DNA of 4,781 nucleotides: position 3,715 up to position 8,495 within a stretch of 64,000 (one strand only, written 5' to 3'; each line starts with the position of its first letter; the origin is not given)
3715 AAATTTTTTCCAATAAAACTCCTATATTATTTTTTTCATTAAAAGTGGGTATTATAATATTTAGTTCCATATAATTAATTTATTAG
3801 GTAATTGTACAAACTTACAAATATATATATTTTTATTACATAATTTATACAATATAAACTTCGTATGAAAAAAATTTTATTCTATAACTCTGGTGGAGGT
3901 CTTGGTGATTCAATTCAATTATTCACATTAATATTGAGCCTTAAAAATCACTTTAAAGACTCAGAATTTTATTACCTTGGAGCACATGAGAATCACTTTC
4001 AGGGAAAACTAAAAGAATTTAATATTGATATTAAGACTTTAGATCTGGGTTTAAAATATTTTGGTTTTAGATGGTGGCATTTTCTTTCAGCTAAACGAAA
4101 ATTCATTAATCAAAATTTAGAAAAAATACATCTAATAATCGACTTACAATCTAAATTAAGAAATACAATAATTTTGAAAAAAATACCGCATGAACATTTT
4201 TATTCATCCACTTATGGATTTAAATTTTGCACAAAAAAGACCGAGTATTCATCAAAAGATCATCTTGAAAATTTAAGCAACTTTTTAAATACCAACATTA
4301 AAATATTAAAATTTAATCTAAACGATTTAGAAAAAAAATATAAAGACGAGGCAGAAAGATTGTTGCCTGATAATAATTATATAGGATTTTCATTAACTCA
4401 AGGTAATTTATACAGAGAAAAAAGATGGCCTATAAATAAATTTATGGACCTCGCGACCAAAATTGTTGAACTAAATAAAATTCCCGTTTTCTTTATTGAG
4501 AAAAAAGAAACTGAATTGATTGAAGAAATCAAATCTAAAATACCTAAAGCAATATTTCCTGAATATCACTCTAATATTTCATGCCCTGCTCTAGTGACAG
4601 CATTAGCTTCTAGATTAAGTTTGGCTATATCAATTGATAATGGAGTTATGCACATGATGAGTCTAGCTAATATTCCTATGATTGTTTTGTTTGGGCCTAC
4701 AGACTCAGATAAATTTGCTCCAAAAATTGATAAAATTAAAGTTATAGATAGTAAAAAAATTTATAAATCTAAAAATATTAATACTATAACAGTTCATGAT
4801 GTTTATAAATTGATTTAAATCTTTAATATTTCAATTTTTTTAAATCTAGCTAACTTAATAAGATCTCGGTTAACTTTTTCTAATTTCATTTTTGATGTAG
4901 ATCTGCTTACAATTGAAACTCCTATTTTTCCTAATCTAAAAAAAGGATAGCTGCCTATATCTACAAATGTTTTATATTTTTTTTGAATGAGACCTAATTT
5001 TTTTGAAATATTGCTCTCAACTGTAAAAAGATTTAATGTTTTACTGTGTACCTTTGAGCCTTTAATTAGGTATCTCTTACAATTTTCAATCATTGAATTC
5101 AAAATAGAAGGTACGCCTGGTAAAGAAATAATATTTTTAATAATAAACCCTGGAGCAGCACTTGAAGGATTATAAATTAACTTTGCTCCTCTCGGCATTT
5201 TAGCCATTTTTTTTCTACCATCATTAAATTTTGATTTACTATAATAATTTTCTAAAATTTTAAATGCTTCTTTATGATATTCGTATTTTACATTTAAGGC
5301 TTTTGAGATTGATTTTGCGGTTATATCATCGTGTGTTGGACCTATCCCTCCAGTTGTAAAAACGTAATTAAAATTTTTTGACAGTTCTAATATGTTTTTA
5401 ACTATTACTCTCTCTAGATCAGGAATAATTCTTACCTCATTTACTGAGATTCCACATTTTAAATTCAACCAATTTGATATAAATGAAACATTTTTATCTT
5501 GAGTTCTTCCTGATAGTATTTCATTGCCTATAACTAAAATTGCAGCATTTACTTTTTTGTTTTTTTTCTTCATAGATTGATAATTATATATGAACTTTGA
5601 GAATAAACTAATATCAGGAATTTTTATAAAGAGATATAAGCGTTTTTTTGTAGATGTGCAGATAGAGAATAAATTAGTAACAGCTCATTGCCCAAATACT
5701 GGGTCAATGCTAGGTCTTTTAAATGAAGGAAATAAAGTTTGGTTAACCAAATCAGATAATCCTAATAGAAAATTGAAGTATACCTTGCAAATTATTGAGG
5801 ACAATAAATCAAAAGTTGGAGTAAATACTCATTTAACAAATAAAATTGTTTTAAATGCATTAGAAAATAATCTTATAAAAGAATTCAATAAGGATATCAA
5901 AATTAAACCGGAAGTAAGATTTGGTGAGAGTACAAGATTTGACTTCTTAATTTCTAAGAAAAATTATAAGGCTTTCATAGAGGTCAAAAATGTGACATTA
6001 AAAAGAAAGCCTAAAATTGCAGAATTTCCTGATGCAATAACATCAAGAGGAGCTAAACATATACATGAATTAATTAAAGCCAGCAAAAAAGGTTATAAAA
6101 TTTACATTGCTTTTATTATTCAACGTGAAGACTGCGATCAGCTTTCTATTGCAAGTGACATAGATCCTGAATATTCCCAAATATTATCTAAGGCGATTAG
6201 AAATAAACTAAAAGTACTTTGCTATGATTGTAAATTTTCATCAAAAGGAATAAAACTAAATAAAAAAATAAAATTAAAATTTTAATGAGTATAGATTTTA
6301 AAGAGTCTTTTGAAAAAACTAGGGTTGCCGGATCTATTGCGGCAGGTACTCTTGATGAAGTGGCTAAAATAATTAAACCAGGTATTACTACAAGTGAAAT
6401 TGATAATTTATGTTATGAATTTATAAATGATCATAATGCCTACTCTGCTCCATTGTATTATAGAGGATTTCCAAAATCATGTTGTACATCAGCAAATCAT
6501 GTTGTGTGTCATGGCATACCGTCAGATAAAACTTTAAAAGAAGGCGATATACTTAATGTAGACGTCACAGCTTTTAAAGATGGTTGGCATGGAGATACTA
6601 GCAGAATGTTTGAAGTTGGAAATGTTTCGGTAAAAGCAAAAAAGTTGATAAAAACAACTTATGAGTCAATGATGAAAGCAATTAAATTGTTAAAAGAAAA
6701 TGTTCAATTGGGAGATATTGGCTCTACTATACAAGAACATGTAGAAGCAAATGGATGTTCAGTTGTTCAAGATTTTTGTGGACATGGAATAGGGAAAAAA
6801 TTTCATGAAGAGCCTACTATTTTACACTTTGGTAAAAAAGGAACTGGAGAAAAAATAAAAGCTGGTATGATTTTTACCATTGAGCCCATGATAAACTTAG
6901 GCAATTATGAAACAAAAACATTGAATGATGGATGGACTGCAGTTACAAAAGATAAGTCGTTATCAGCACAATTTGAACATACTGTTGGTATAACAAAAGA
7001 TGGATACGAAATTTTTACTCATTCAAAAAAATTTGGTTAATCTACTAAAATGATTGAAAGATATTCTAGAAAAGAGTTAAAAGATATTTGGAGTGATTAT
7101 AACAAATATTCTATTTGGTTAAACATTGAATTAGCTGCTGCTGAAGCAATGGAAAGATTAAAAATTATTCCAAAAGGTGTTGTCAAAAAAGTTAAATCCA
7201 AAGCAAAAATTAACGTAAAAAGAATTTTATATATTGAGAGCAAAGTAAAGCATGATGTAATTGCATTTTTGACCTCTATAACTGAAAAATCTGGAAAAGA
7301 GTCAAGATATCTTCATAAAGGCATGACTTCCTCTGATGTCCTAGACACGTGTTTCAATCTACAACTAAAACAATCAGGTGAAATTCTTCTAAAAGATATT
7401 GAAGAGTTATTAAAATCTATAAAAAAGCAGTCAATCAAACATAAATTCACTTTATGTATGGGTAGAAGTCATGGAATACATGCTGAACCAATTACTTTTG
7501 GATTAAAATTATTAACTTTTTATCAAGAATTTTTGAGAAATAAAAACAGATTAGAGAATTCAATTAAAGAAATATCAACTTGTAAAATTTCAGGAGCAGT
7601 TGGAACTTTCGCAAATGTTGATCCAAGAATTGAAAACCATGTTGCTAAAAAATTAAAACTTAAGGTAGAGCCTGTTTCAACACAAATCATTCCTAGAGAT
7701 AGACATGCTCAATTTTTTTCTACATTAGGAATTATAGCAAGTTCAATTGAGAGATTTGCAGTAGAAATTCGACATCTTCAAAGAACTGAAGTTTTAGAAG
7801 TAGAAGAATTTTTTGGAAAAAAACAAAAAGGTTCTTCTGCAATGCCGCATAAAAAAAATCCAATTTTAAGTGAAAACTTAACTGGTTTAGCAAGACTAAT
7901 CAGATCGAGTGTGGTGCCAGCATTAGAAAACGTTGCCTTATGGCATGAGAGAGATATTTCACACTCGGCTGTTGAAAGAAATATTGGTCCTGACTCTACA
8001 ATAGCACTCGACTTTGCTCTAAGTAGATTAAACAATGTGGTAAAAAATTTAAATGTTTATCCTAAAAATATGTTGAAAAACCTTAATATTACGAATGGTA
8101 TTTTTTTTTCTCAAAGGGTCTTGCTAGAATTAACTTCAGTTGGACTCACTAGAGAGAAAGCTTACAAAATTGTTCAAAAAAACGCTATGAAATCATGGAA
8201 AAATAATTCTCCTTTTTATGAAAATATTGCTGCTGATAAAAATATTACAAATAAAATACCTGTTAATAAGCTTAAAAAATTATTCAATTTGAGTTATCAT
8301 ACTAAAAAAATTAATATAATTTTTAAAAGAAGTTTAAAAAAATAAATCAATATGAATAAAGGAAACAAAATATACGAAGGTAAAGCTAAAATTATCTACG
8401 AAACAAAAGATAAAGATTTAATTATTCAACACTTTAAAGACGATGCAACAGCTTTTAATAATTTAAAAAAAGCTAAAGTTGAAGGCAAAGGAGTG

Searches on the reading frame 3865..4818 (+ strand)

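Call 96: search_protein_families(library=pfam, proteins=[window:3865-4818:+], max_evalue=0.000001)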
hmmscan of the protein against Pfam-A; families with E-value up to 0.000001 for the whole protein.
window:3865-4818:+ (317 aa): 1 family
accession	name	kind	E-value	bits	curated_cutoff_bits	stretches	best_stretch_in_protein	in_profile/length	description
PF01075.23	Glyco_transf_9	-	1.4e-12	47.9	22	1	139-305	74-237/247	Glycosyltransferase family 9 (heptosyltransferase)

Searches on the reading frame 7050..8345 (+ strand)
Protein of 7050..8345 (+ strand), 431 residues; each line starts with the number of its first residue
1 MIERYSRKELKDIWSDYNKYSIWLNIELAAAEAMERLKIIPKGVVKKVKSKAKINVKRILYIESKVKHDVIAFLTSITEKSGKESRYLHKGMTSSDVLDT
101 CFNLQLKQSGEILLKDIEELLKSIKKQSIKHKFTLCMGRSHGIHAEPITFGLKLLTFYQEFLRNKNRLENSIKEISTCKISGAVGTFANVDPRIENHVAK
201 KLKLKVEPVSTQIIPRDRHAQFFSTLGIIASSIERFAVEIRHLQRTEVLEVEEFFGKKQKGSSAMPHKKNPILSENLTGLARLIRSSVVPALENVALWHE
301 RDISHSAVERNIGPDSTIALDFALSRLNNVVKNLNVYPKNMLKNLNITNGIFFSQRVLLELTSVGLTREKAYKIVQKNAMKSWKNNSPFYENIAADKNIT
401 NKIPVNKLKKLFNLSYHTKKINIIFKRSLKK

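Call 96: search_protein_families(library=pfam, proteins=[window:7050-8345:+], max_evalue=0.000001)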
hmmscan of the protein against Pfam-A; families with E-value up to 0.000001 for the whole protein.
window:7050-8345:+ (431 aa): 2 families
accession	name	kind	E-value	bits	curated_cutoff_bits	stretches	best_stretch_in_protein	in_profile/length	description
PF00206.25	Lyase_1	-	4.2e-52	177.9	27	1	30-282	35-308/312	Lyase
PF10397.14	ADSL_C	-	1.3e-20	73.9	32.7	1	350-427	1-78/79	Adenylosuccinate lyase C-terminus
